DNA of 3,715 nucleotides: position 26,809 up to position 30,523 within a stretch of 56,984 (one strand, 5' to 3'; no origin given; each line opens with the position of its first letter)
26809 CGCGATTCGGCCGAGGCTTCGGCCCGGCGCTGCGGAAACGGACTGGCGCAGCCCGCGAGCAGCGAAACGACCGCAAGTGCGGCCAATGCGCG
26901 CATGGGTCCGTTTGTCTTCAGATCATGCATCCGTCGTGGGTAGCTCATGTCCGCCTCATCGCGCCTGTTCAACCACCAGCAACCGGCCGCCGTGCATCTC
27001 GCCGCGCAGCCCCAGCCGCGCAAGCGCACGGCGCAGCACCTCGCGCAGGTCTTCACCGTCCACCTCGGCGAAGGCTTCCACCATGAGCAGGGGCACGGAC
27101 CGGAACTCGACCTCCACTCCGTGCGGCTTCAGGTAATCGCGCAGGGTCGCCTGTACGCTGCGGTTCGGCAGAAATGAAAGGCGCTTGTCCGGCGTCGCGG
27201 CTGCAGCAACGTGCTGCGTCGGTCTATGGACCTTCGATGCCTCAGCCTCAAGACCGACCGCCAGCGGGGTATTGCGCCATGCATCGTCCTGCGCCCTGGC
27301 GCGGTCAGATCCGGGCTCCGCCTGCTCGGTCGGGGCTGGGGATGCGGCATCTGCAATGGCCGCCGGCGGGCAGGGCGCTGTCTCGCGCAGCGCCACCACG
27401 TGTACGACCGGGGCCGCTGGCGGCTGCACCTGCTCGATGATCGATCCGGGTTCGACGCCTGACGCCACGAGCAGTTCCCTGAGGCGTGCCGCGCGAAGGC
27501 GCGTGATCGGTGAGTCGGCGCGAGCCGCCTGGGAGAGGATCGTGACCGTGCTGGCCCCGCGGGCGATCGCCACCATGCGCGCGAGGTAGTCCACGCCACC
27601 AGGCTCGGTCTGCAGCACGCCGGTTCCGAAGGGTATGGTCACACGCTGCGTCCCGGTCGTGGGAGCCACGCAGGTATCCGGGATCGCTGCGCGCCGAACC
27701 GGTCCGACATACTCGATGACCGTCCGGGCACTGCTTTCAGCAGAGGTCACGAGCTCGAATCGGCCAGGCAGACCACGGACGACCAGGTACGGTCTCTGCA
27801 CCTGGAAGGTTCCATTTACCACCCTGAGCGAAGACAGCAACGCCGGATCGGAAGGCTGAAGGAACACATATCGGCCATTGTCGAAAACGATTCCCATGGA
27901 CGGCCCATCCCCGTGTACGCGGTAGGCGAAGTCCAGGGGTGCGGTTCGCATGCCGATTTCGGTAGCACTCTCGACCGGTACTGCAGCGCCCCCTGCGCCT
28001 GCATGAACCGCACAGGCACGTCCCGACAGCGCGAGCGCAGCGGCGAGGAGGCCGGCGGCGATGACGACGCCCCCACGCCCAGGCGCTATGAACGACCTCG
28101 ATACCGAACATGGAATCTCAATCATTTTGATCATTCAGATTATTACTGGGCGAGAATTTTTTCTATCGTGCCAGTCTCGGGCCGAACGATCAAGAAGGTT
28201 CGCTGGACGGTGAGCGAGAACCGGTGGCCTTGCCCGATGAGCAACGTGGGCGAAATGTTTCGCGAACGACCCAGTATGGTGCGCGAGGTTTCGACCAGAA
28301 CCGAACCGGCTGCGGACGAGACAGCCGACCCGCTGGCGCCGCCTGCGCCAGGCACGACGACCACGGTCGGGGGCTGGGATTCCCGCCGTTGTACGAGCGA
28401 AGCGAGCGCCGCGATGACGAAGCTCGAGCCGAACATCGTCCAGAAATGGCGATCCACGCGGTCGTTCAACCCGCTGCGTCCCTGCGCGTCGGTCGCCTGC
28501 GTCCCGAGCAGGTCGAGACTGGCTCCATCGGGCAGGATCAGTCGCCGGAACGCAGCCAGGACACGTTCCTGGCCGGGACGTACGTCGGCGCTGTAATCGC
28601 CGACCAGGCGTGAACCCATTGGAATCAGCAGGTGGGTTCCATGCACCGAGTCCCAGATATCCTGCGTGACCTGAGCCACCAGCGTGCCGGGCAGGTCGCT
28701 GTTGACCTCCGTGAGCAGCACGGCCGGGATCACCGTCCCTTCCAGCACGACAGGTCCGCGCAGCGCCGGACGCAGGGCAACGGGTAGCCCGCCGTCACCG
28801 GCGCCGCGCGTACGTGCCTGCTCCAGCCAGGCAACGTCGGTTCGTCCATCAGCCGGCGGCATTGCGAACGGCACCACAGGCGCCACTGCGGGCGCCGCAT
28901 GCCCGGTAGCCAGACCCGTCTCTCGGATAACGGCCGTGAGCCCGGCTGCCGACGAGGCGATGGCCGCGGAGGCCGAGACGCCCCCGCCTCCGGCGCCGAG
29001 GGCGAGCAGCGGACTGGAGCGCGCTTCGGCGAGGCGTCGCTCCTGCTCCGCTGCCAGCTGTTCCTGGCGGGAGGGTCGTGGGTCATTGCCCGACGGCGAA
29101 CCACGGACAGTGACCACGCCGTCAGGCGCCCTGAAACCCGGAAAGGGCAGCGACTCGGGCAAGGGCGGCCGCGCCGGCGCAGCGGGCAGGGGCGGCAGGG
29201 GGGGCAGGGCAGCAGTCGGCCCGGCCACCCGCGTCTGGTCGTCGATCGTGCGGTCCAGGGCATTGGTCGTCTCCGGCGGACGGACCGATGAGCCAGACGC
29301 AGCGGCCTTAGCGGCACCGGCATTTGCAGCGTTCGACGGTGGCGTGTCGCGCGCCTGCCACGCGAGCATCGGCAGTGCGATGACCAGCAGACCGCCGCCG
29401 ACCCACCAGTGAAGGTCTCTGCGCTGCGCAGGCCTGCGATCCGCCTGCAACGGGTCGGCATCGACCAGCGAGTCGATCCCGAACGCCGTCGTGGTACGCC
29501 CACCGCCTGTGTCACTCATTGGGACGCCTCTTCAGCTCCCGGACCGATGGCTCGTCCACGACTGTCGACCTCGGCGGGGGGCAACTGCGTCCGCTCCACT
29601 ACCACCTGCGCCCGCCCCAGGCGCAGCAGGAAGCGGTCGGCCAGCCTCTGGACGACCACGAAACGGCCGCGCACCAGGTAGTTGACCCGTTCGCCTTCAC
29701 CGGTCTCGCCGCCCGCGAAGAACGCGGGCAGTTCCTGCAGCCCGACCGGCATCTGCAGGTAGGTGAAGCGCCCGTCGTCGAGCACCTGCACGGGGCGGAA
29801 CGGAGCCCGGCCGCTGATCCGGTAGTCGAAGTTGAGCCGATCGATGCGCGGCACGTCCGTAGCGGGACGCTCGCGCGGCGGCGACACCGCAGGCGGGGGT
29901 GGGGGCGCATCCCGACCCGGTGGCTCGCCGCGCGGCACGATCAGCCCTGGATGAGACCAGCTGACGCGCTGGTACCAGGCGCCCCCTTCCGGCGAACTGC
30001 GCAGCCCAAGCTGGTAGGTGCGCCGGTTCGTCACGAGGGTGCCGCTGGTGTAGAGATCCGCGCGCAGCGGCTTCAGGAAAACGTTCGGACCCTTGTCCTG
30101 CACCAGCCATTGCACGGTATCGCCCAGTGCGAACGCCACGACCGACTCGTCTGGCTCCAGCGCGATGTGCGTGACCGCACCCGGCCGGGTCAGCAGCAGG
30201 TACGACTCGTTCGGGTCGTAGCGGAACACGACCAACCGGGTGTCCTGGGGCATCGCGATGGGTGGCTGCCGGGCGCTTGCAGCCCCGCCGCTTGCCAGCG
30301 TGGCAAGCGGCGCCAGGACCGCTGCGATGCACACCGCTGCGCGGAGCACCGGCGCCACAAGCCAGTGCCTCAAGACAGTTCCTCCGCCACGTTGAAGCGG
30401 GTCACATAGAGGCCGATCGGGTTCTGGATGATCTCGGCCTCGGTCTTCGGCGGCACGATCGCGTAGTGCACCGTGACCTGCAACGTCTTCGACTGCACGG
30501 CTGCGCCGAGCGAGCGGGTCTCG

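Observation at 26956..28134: Chimeric linker protein: VirB9 C-domain-like module fused to OmpA-like and TcpQ/PilL-like modules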

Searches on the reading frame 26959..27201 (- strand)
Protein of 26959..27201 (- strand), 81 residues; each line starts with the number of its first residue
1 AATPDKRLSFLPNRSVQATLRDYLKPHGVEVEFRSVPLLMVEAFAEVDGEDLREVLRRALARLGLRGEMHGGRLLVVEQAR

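Call 28: search_solved_structures(query=A2, max_evalue=10, show_alignments=3)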
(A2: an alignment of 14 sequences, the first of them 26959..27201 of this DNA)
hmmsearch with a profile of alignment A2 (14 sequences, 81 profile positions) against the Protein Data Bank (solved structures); distinct sequences matched with E-value up to 10: 3.
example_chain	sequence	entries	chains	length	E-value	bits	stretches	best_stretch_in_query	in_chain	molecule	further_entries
4ozw_A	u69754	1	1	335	0.079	16.3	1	37-66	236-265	Alginate lyase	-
4ozv_A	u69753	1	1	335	0.08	16.3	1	37-66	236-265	Alginate lyase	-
7sa8_A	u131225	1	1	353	0.086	16.2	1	37-66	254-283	Alginate lyase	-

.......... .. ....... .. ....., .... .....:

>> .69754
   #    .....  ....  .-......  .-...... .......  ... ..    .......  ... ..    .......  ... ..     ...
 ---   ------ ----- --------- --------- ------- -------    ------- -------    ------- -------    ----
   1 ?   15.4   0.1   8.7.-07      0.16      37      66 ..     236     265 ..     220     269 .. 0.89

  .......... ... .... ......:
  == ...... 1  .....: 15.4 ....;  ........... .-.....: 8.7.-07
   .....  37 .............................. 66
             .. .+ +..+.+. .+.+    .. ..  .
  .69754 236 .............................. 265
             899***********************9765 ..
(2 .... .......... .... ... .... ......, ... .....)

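Call 35: predict_structure(alignment_id=A2)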
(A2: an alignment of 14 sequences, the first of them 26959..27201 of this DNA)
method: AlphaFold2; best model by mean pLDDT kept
length: 81 residues; sequences in the alignment: 14
mean_pLDDT: 83.8   pTM: 0.71
mean pLDDT of the five models: 83.8, 81.7, 54.7, 52.0, 50.8
residues with pLDDT >= 90: 11; 70-90: 64; 50-70: 4; < 50: 2
segments of 3 or more residues with pLDDT < 50: none
pLDDT, mean of each block of 10 residues (from residue 1): 68 87 90 84 79 88 88 87 69
secondary structure, 60 per line:
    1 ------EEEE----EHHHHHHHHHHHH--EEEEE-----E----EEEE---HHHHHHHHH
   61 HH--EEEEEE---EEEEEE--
elements in order: E7-10 H16-27 E30-34 E45-48 H52-62 E65-70 E74-79

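Call 37: fold_search(model_id=the predicted structure, library=pdb)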
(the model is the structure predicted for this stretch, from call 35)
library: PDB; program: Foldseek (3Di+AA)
matches with E <= 10: 247; with E <= 0.001: 1
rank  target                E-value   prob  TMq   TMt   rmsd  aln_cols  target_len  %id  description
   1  9u5s_R                4.3e-04  1.00  0.74  0.69   2.2        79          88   16  The structure of the BfpBG complex in the T4bP system (released 2025-11-05)
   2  4m0h_A                7.2e-03  1.00  0.67  0.29   3.0        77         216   17  Crystal structure of a putative anti-sigma factor (BDI_1681) from Parabacteroides distasonis ATCC 8503 at 2.50 A resol (released 2013-10-16)
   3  3cdd_E                7.2e-03  1.00  0.60  0.19   3.9        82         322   21  Crystal structure of prophage MuSo2, 43 kDa tail protein from Shewanella oneidensis (released 2008-03-11)
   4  4m0n                  1.0e-02  1.00  0.67  0.30   3.0        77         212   16  Crystal structure of a putative anti-sigma factor (BDI_1681) from Parabacteroides distasonis ATCC 8503 at 1.65 A resolut (released 2013-10-16)
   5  3cdd_F                1.3e-02  1.00  0.64  0.19   3.5        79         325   19  Crystal structure of prophage MuSo2, 43 kDa tail protein from Shewanella oneidensis (released 2008-03-11)
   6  3cdd_B                1.3e-02  1.00  0.61  0.19   3.3        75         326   19  Crystal structure of prophage MuSo2, 43 kDa tail protein from Shewanella oneidensis (released 2008-03-11)
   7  9mlp_B                1.5e-02  0.98  0.56  0.10   4.2        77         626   22  Crystal structure of VgrS from Salmonella Typhimurium (released 2026-01-28)
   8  9mlp_A                1.8e-02  0.98  0.57  0.10   4.2        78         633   22  Crystal structure of VgrS from Salmonella Typhimurium (released 2026-01-28)
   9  9mlp_C                2.0e-02  0.98  0.57  0.10   4.2        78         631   22  Crystal structure of VgrS from Salmonella Typhimurium (released 2026-01-28)
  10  3cdd_A                2.6e-02  0.99  0.57  0.18   3.8        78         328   20  Crystal structure of prophage MuSo2, 43 kDa tail protein from Shewanella oneidensis (released 2008-03-11)
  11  4jtm_A                2.8e-02  1.00  0.69  0.69   3.5        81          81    9  Structure of the N0 domain of the type II secretin from enterotoxigenic Escherichia coli (released 2013-07-03)
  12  3cdd_D                2.8e-02  0.99  0.57  0.17   3.7        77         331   21  Crystal structure of prophage MuSo2, 43 kDa tail protein from Shewanella oneidensis (released 2008-03-11)
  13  1wru                  3.2e-02  0.99  0.62  0.19   3.8        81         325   23  Structure of central hub elucidated by X-ray analysis of gene product 44; baseplate component of bacteriophage Mu (released 2005-09-20)
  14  3cdd_C                3.6e-02  0.98  0.56  0.17   4.0        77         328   19  Crystal structure of prophage MuSo2, 43 kDa tail protein from Shewanella oneidensis (released 2008-03-11)
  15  4m0h_B                3.9e-02  0.99  0.67  0.30   3.0        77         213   17  Crystal structure of a putative anti-sigma factor (BDI_1681) from Parabacteroides distasonis ATCC 8503 at 2.50 A resol (released 2013-10-16)
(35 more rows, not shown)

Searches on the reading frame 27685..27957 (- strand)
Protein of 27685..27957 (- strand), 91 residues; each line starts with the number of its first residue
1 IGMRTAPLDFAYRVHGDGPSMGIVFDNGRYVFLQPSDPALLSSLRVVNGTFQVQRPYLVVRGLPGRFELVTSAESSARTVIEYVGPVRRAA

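Call 27: search_solved_structures(query=A3, max_evalue=10, show_alignments=3)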
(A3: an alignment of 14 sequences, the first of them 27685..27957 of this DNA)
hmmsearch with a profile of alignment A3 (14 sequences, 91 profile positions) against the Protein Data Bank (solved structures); distinct sequences matched with E-value up to 10: 1.
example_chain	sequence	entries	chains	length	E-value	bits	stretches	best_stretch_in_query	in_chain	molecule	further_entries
3by5_A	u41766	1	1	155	0.92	12.7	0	41-86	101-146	Cobalamin biosynthesis protein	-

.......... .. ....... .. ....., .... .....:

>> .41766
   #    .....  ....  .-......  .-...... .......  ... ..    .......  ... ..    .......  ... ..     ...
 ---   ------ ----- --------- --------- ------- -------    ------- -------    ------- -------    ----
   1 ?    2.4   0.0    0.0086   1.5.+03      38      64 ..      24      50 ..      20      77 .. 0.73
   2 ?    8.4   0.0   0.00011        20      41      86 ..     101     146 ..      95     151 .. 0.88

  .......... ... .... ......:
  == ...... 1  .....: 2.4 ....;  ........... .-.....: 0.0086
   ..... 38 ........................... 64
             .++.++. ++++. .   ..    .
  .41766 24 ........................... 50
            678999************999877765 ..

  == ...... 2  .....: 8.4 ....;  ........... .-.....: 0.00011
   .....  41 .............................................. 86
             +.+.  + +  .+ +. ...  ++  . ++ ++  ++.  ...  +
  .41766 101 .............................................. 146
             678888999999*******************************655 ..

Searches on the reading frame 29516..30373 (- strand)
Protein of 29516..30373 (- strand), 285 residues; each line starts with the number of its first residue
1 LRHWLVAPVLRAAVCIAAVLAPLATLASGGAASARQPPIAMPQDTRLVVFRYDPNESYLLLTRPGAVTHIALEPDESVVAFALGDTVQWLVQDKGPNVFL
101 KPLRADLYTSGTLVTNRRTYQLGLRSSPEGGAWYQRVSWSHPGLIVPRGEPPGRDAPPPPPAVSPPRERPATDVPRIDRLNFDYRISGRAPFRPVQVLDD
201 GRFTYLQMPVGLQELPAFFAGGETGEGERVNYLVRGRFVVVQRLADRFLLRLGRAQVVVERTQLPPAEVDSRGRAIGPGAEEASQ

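Call 5: search_protein_families(library=pfam, proteins=[window:29516-30373:-], max_evalue=0.1)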
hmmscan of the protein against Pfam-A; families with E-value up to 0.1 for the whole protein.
window:29516-30373:- (285 aa): 1 family
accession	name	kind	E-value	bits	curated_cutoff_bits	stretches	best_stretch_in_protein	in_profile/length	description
PF03524.21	CagX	-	3e-56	190.9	34.2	1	46-262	2-198/198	Conjugal transfer protein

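Call 45: search_protein_families(library=ncbifam, proteins=[window:29516-30373:-], max_evalue=0.001)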
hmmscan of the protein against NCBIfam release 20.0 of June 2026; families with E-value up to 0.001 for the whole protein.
window:29516-30373:- (285 aa): 5 families
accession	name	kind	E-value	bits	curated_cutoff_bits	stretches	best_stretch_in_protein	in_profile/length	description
TIGR02781.1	VirB9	equivalog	3.6e-36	125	217.7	1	20-262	3-246/248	P-type conjugative transfer protein VirB9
TIGR02775.1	TrbG_Ti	equivalog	3.8e-32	111.4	180.85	1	48-253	3-206/206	P-type conjugative transfer protein TrbG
NF010460.0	PRK13885.1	subfamily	3.7e-17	62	370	2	177-253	201-285/299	conjugal transfer protein TrbG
NF010413.0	PRK13839.1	subfamily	7.7e-17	61.4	388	2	170-252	182-264/279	conjugal transfer protein TrbG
NF010435.0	PRK13861.1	equivalog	3.1e-12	46.5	255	2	169-258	175-262/293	type IV secretion system protein VirB9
